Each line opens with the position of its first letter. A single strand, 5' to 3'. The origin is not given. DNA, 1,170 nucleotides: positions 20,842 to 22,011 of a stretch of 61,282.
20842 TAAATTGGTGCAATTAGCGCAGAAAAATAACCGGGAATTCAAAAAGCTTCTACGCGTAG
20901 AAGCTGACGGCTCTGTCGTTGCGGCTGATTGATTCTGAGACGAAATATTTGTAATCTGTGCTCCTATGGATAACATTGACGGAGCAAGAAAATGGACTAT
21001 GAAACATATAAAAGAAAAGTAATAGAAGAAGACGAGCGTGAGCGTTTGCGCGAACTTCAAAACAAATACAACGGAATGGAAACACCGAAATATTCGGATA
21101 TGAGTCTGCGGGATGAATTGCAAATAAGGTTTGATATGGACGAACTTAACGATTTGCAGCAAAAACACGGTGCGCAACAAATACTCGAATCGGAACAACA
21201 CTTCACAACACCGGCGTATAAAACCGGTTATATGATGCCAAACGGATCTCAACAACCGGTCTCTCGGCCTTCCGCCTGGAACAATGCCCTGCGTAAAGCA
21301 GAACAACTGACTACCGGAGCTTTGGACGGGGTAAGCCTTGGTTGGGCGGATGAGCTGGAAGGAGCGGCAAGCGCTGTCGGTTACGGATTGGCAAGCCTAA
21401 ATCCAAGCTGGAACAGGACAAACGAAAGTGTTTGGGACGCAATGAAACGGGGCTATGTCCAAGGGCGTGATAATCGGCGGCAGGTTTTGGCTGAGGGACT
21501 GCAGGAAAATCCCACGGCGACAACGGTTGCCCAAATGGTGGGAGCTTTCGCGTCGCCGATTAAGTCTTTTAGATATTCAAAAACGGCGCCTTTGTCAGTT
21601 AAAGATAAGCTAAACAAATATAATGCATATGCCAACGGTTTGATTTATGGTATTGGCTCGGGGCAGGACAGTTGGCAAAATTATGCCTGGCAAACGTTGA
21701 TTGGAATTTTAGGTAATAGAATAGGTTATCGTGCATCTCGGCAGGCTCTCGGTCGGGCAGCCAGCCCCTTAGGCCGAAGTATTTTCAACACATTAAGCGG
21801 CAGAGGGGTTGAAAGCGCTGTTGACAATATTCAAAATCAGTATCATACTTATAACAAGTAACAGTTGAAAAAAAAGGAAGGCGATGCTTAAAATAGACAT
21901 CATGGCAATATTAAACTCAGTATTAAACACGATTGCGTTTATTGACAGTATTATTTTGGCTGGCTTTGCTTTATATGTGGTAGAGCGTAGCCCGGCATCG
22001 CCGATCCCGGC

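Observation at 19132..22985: AT-rich accessory block abutting tRNA-Lys: XRE regulator + 289-aa Gly/Ala/Ser-rich protein + three tandem 3-TM paralogs (candidate toxin/immunity or exclusion module)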

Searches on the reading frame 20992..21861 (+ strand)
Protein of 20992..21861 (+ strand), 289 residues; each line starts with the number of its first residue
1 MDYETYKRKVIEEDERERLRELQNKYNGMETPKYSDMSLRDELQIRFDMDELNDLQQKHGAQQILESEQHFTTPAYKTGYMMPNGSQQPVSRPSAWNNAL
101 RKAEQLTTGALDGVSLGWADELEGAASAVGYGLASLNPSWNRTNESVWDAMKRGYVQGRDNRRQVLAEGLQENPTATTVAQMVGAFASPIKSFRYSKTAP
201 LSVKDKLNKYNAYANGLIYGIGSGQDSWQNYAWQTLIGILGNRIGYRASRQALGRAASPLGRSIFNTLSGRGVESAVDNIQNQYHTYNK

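Call 4: search_protein_families(library=pfam, proteins=[window:20992-21861:+], max_evalue=1)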
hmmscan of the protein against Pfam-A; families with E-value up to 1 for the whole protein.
window:20992-21861:+ (289 aa): 0 families

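Call 5: search_protein_families(library=phrogs, proteins=[window:20992-21861:+], max_evalue=1)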
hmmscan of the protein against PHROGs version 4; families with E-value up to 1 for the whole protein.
window:20992-21861:+ (289 aa): 1 family
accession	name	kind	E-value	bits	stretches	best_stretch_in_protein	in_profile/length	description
phrog_5880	-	unknown function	2.2e-07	30.9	1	94-190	45-132/661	-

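Call 6: search_protein_families(library=ncbifam, proteins=[window:20992-21861:+], max_evalue=1)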
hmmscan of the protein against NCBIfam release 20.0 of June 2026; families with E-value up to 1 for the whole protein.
window:20992-21861:+ (289 aa): 0 families

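Call 7: search_protein_families(library=padloc, proteins=[window:20992-21861:+], max_evalue=1)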
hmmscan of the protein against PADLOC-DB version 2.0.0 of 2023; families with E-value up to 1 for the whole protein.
window:20992-21861:+ (289 aa): 0 families

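Call 8: find_homologous_proteins(query=window:20992-21861:+)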
Query window:20992-21861:+ (289 aa): 64 proteins with E <= 0.001 among 1736 candidates.
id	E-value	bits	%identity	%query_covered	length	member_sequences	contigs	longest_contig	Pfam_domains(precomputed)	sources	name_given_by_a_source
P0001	1.1e-181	621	96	100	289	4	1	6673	-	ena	-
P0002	4.3e-150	517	81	100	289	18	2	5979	-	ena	-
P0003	3.3e-149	514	81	100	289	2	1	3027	-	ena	-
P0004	7.7e-149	513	81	100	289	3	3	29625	-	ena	-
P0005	4.3e-131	455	72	100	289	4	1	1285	-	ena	-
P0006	8.3e-130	450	71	100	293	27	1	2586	-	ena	-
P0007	1.1e-128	447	71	100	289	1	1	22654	-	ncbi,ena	-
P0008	1.2e-127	443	70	100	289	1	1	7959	-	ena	-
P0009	7.5e-127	441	70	100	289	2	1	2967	-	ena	-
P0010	1.3e-126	440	70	100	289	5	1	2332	-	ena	-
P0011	3.4e-125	435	69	100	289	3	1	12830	-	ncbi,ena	-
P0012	4.7e-125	435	68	100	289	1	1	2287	-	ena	-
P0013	8.6e-125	434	69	100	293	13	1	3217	-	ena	-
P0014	1.2e-123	430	67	100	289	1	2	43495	-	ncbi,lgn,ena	-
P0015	1.2e-123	430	68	100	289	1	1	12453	-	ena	-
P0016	1.5e-123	430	68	100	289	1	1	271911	-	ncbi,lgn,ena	-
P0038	4.2e-111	389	65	95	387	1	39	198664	-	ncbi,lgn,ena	-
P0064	1.8e-47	180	93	33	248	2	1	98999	-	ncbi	-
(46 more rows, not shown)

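Call 9: find_related_loci(query=window:20992-21861:+, collection=genome_contigs, flank=10000)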
Query window:20992-21861:+ (289 aa) in genome_contigs; peptide patterns used: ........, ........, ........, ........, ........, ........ (x = any residue, [..] = any of these).
44 stretches matched a pattern; 9 encode a relative of the query (tblastn E <= 1e-3); 9 distinct loci.
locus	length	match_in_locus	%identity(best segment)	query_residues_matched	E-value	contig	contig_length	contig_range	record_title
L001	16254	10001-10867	71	1-289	3e-137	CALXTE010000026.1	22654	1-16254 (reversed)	MAG: uncultured Alphaproteobacteria bacterium isolate BRZ_SN__bin90 genome assembly, contig: BRZ_SN__NODE_2872_length_22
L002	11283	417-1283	70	1-289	3e-131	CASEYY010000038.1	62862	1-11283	uncultured proteobacterium isolate SI.O72.metabat-bins.143 genome assembly, contig: SI.O72.metabat-bins.143.fa_k141_3761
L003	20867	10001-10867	67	1-289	2e-131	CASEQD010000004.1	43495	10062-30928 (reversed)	uncultured proteobacterium isolate A106_L4_349349_idba_bin.46 genome assembly, contig: A106_L4_349349_idba_bin.46.fa_sca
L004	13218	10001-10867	70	1-289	2e-129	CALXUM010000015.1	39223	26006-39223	MAG: uncultured Alphaproteobacteria bacterium isolate BRZ_CT__bin98 genome assembly, contig: BRZ_CT__NODE_1436_length_39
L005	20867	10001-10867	70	1-289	2e-129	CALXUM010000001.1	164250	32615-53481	MAG: uncultured Alphaproteobacteria bacterium isolate BRZ_CT__bin98 genome assembly, contig: BRZ_CT__NODE_143_length_164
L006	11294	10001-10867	69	1-289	1e-128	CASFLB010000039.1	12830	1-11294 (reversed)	uncultured proteobacterium isolate O80_L3_331331_idba_bin.82 genome assembly, contig: O80_L3_331331_idba_bin.82.fa_scaff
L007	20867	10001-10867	65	1-289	5e-126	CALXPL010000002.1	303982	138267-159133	MAG: uncultured Alphaproteobacteria bacterium isolate BRZ_FQ__bin96 genome assembly, contig: BRZ_FQ__NODE_16_length_3039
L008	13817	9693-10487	70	1-265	9e-120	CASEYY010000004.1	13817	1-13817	uncultured proteobacterium isolate SI.O72.metabat-bins.143 genome assembly, contig: SI.O72.metabat-bins.143.fa_k141_3924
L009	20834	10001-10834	63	1-287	4e-118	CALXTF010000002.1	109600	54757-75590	MAG: uncultured Alphaproteobacteria bacterium isolate BRZ_RE__bin26 genome assembly, contig: BRZ_RE__NODE_74_length_1096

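Call 11: search_dna_similar(query=window:20992-21861:+, collection=phages, mode=protein, max_evalue=0.01, max_rows=30)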
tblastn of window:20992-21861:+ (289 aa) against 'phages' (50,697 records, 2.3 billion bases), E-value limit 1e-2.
No match.

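Call 13: find_encoding_contigs(protein=P0016, flank=10000, max_places=3)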
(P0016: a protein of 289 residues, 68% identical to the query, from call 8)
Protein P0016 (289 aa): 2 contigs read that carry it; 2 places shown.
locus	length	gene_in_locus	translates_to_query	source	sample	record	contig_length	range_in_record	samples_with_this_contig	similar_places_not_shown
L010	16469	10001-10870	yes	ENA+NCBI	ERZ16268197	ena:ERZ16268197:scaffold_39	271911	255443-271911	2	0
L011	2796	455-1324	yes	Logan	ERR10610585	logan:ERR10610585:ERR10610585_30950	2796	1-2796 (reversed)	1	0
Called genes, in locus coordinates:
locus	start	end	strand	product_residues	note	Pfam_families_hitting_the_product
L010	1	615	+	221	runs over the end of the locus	PF00702:Hydrolase, PF13419:HAD_2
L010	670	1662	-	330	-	PF00056:Ldh_1_N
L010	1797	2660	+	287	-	-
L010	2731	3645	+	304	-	PF00702:Hydrolase (weak), PF13242:Hydrolase_like (weak)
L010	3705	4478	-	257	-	PF02348:CTP_transf_3, PF12804:NTP_transf_3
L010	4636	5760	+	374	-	-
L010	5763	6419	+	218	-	PF04301:BioG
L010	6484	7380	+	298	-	PF00892:EamA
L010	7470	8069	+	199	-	PF07081:DUF1349, PF17851:GH43_C2 (weak)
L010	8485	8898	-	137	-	-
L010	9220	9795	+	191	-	PF01381:HTH_3 (weak)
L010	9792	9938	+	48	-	-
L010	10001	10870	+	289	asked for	-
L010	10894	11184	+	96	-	-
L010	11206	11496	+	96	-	-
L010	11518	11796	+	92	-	-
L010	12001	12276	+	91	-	-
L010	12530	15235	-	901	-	PF03029:ATP_bind_1 (faint), PF13245:AAA_19, PF13604:AAA_30, PF01443:Viral_helicase1, PF13538:UvrD_C_2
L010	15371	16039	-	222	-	-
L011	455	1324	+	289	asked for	-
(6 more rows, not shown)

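Call 14: find_encoding_contigs(protein=P0038, flank=10000, max_places=4)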
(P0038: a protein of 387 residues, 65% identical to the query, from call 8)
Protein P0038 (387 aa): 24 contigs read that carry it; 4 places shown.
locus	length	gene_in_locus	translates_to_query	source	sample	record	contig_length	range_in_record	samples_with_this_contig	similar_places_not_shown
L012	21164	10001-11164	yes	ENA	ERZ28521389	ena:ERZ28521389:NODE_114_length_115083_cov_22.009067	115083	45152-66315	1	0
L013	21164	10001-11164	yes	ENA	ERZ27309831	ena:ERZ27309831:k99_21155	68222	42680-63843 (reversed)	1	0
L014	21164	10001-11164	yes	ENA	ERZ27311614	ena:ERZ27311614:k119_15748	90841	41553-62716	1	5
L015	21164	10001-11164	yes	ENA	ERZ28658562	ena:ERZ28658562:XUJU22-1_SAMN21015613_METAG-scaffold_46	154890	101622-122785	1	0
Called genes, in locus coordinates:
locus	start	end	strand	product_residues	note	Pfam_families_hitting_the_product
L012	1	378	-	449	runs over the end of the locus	PF00587:tRNA-synt_2b, PF03129:HGTP_anticodon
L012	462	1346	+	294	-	PF06888:Put_Phosphatase (weak), PF12710:HAD (weak)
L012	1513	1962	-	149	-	PF00293:NUDIX, PF14815:NUDIX_4 (weak)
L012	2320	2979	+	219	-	-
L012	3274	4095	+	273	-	PF01263:Aldose_epim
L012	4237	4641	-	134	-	PF01035:DNA_binding_1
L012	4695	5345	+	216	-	-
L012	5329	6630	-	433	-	PF09903:DUF2130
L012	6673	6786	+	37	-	-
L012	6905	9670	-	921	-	PF03797:Autotransporter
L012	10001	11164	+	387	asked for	-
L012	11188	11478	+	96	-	-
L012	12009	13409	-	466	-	PF01637:ATPase_2, PF13173:AAA_14, PF13401:AAA_22 (faint), PF03008:DUF234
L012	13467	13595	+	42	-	-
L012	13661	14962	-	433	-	-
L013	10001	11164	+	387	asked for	-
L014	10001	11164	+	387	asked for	-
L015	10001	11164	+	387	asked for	-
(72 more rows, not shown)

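Call 22: search_solved_structures(query=A1, max_evalue=10, show_alignments=2)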
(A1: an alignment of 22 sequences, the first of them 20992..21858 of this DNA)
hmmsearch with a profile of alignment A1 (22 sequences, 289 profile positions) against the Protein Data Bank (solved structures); distinct sequences matched with E-value up to 10: 0.

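Call 29: search_protein_representatives(alignment_id=A1)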
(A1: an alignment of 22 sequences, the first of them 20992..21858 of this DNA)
Query: 22 sequences, 289 profile positions. Proteins with E-value up to 0.001 (for the whole library): 138; up to 1e-10: 77; up to 1e-30: 30. The best 138 are listed.
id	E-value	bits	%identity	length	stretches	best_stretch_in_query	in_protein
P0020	1.1e-168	576.5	-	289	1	1-289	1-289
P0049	5.4e-164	561.1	-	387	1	8-289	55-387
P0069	3.4e-53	197.5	-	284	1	62-274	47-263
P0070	1.1e-49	186.0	-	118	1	1-106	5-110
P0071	1.7e-47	178.8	-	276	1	86-275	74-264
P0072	3.0e-47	178.0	-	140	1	151-289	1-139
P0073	1.0e-45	172.9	-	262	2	1-128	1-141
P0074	2.3e-45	171.8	-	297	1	104-272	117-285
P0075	4.7e-45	170.8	-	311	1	103-270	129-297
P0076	5.1e-42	160.8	-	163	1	1-135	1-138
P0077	3.1e-41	158.3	-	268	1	93-277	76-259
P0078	1.9e-37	145.8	-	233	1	91-249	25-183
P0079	2.6e-37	145.4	-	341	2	49-271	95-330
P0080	4.2e-37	144.7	-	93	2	37-100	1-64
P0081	2.0e-36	142.5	-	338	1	72-279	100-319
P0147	2.3e-10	56.9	-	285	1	11-87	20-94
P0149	1.2e-09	54.6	-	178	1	8-74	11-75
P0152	2.5e-09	53.5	-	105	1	11-69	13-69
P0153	4.1e-09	52.8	-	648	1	64-238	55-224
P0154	4.9e-09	52.6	-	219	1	11-68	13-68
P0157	7.6e-09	51.9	-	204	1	11-79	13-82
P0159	1.6e-08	50.9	-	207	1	8-68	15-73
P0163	4.1e-08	49.5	-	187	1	15-65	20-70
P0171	3.2e-07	46.6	-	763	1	88-250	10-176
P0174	4.6e-07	46.1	-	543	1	107-283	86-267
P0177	3.5e-06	43.2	-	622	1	73-192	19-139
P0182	1.3e-05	41.3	-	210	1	8-85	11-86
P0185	1.4e-05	41.3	-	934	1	91-239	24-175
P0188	1.7e-05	40.9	-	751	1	107-196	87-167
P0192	6.6e-05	39.0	-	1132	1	91-191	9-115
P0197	3.0e-04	36.9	-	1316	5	85-123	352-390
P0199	3.5e-04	36.6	-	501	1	57-250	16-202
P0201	4.8e-04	36.2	-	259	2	11-82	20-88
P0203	8.5e-04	35.4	-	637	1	106-246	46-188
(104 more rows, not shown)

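Call 30: predict_structure(alignment_id=A1)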
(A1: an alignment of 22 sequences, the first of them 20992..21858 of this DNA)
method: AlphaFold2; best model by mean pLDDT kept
length: 289 residues; sequences in the alignment: 22
mean_pLDDT: 41.3   pTM: 0.26
mean pLDDT of the five models: 41.3, 40.1, 38.8, 37.5, 36.3
residues with pLDDT >= 90: 0; 70-90: 35; 50-70: 27; < 50: 227
segments of 3 or more residues with pLDDT < 50: 63-207, 210-289
pLDDT, mean of each block of 10 residues (from residue 1): 67 78 74 58 68 77 40 26 27 28 28 26 34 33 39 33 36 38 37 34 44 42 35 41 41 31 27 27 27
secondary structure, 60 per line:
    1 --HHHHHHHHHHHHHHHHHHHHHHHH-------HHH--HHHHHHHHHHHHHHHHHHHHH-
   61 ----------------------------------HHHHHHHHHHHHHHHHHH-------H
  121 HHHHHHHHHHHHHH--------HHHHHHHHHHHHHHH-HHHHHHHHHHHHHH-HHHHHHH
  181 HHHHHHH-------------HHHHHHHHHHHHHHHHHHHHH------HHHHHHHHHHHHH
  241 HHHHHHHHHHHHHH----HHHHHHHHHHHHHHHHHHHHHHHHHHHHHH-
elements in order: H3-26 H39-59 H95-112 H120-134 H143-157 H159-172 H174-187 H201-221 H228-254 H259-288
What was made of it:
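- Tried and rejected: The model from a shallow alignment was unusable (pLDDT 41; call 30).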

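Call 31: search_protein_families(library=pfam, proteins=[P0153, P0171, P0174, P0177, P0185, P0188, P0192, P0197, P0199, P0203], max_evalue=0.01)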
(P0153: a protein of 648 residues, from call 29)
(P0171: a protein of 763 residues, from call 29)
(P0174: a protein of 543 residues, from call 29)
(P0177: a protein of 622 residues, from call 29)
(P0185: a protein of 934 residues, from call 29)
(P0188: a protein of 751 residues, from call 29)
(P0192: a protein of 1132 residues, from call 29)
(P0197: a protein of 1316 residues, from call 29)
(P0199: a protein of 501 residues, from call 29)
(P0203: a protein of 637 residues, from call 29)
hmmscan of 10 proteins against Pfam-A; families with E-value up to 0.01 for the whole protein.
P0153 (648 aa): 1 family
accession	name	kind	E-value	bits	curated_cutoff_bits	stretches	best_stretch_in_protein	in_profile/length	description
PF07299.16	EF-G-binding_N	-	0.0095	16.8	27.1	0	350-391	24-65/83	Elongation factor G-binding protein, N-terminal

P0171 (763 aa): 1 family
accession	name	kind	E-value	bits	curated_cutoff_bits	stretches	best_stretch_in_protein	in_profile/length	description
PF10498.14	IFT57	-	0.0077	15.7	40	0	337-393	207-263/360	Intra-flagellar transport protein 57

P0174 (543 aa): 0 families

P0177 (622 aa): 0 families

P0185 (934 aa): 0 families

P0188 (751 aa): 0 families

P0192 (1132 aa): 0 families

P0197 (1316 aa): 3 families
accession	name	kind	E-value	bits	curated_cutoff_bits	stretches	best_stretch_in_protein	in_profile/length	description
PF01429.25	MBD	-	5.1e-56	186.7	21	8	94-144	6-58/77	Methyl-CpG binding domain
PF04085.20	MreC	-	3.9e-05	23.9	28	0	160-200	105-143/147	Rod shape-determining protein MreC, barrel core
PF03413.25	PepSY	-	6.9e-05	23.5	24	0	167-191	29-54/60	Peptidase propeptide and YPEB domain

P0199 (501 aa): 0 families

P0203 (637 aa): 0 families

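Call 32: search_protein_families(library=phrogs, proteins=[P0153, P0171, P0174, P0177, P0185, P0188, P0192, P0199, P0203, P0069], max_evalue=0.001)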
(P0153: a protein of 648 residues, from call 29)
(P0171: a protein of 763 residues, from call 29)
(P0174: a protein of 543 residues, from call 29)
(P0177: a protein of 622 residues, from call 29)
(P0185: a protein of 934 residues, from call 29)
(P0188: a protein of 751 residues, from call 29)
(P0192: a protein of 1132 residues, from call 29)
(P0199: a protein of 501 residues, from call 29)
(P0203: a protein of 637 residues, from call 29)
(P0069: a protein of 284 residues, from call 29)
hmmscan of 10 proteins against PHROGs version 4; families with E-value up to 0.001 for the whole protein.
P0153 (648 aa): 1 family
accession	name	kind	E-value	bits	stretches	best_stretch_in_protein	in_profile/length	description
phrog_5880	-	unknown function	1.1e-13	51.7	1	57-273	16-241/661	-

P0171 (763 aa): 0 families

P0174 (543 aa): 1 family
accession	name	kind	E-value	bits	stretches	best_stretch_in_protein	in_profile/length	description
phrog_5880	-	unknown function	2.4e-10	40.7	1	75-224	47-192/661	-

P0177 (622 aa): 1 family
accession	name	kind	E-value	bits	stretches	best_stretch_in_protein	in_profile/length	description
phrog_5880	-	unknown function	3.9e-17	63.2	1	19-242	24-242/661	-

P0185 (934 aa): 1 family
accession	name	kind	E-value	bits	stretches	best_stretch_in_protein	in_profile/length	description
phrog_5880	-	unknown function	1.4e-15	58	1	30-193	48-205/661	-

P0188 (751 aa): 1 family
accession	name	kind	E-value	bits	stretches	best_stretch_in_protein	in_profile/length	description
phrog_5880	-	unknown function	5.8e-15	56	1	41-321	14-301/661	-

P0192 (1132 aa): 1 family
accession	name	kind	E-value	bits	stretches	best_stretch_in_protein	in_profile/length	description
phrog_5880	-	unknown function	1.1e-06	28.6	1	13-231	46-237/661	-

P0199 (501 aa): 2 families
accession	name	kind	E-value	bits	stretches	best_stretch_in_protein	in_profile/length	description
phrog_5880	-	unknown function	1.2e-14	54.9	1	39-211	33-211/661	-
phrog_21712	-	head and packaging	2.8e-07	30.8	1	157-473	145-452/500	major head protein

P0203 (637 aa): 0 families

P0069 (284 aa): 1 family
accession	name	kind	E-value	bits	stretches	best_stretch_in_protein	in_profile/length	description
phrog_5880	-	unknown function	0.00036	20.3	1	69-229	34-188/661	-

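Call 36: search_protein_families(library=pfam, proteins=[P0147, P0201, P0163, P0154, P0182, P0159, P0157, P0149, P0074, L007:5799-7073:-], max_evalue=0.1)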
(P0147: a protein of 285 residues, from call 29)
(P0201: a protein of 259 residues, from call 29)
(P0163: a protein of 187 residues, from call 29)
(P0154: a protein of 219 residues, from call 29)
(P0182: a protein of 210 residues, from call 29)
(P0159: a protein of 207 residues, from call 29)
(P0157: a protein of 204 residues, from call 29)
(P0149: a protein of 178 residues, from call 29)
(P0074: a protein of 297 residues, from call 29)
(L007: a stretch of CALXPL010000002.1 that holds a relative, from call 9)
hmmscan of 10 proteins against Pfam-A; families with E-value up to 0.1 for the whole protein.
P0147 (285 aa): 3 families
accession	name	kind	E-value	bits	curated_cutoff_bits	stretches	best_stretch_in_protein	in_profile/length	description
PF07055.18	Eno-Rase_FAD_bd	-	0.018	15.8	25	0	225-257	14-46/64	Enoyl reductase FAD binding domain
PF00959.24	Phage_lysozyme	-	0.024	15.4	22.3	0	106-158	2-42/125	Phage lysozyme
PF02672.20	CP12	-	0.056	14.7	22.7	0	152-205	22-70/70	CP12 domain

P0201 (259 aa): 3 families
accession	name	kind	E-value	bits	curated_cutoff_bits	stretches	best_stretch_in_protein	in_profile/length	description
PF10908.13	Tlde1_dom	-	1.7e-10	41.8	30.1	1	127-225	4-100/120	Tlde1 domain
PF03734.19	YkuD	-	3.4e-05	24.9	23.4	1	114-222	13-127/146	L,D-transpeptidase catalytic domain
PF19960.5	EAD7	-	0.0056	16.9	32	1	45-76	1-32/62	Effector-associated domain 7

P0163 (187 aa): 1 family
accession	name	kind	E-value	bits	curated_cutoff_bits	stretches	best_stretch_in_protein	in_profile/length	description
PF10908.13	Tlde1_dom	-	0.014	16.2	30.1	1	132-169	2-40/120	Tlde1 domain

P0154 (219 aa): 2 families
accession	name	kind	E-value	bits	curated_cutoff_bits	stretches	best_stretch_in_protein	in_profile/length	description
PF00277.23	SAA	-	8.4e-11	42.6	30.8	1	105-210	9-96/102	Serum amyloid A protein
PF11285.13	DUF3086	-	0.042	13.4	24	0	94-193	60-159/277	Protein of unknown function (DUF3086)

P0182 (210 aa): 2 families
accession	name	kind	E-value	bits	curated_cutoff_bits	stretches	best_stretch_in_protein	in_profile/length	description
PF00277.23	SAA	-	8.3e-15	55.5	30.8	1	118-192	12-88/102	Serum amyloid A protein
PF12918.12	TcdB_N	-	0.03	15.1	27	0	89-128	4-45/66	TcdB toxin N-terminal helical domain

P0159 (207 aa): 1 family
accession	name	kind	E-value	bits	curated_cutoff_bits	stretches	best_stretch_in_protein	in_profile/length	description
PF23929.1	DUF7267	-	0.063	14.2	27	0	53-112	24-52/64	Family of unknown function (DUF7267)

P0157 (204 aa): 1 family
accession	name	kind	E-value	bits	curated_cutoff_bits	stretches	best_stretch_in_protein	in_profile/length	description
PF12713.12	DUF3806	-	0.072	13.3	21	0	66-118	5-54/86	Domain of unknown function (DUF3806)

P0149 (178 aa): 0 families

P0074 (297 aa): 2 families
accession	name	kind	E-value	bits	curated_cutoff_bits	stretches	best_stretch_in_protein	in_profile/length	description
PF04233.19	Phage_Mu_F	-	1.3e-12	48.9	29.6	1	44-96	56-110/112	Phage Mu protein F like protein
PF11429.13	Colicin_D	-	0.088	13.6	25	0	150-200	15-62/84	Colicin D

L007:5799-7073:- (424 aa): 1 family
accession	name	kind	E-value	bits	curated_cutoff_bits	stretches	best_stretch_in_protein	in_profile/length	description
PF05838.17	Glyco_hydro_108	-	2.4e-18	66.9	21.2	1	217-306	4-85/85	Glycosyl hydrolase 108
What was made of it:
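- On Polymorphic toxin system: Sister proteins carry Tlde1 (above the Pfam cutoff) and SAA (above the cutoff) (call 36).
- On MuF polymorphic toxin: Only the distant homologue P0074 has MuF (call 36).
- Closest known: MuF polymorphic toxins of temperate phages. Same: A homologue of the window's C-terminal domain sits C-terminal to a Phage_Mu_F domain (P0074; call 36).
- The same N-terminal domain carries Tlde1 and SAA toxin domains, which make no sense as decoys (call 36). Sister proteins carry Tlde1 and SAA toxin tips (call 36).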

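Call 37: search_dna_similar(query=P0185, collection=phages, mode=protein, max_evalue=0.001, max_rows=15)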
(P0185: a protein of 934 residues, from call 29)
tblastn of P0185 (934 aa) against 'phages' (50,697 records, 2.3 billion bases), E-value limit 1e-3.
No match.

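Call 38: search_dna_similar(query=P0153, collection=phages, mode=protein, max_evalue=0.001, max_rows=15)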
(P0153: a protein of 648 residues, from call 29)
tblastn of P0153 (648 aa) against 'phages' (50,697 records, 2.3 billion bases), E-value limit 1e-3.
No match.
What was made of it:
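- Tried and rejected: Phage collections. tblastn against GenBank phages with the 289-aa protein and two long homologues found no match (calls 11, 37, 38).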

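Call 39: find_related_loci(query=A1, collection=viral_contigs, flank=10000)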
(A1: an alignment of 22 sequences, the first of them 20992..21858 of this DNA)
Query A1 (289 aa) in viral_contigs; peptide patterns used: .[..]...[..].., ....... (x = any residue, [..] = any of these).
162 stretches matched a pattern, but none encodes a relative of the query by tblastn (E <= 1e-3).
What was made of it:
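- There were no hits in GenBank phages or in IMG/VR (calls 11, 39).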

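Call 40: find_related_loci(query=P0177, collection=viral_contigs, flank=10000)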
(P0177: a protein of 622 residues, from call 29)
Query P0177 (622 aa) in viral_contigs; peptide patterns used: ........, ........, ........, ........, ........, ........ (x = any residue, [..] = any of these).
8 stretches matched a pattern, but none encodes a relative of the query by tblastn (E <= 1e-3).
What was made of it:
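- Tried and rejected: IMG/VR scans found none (calls 39, 40).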
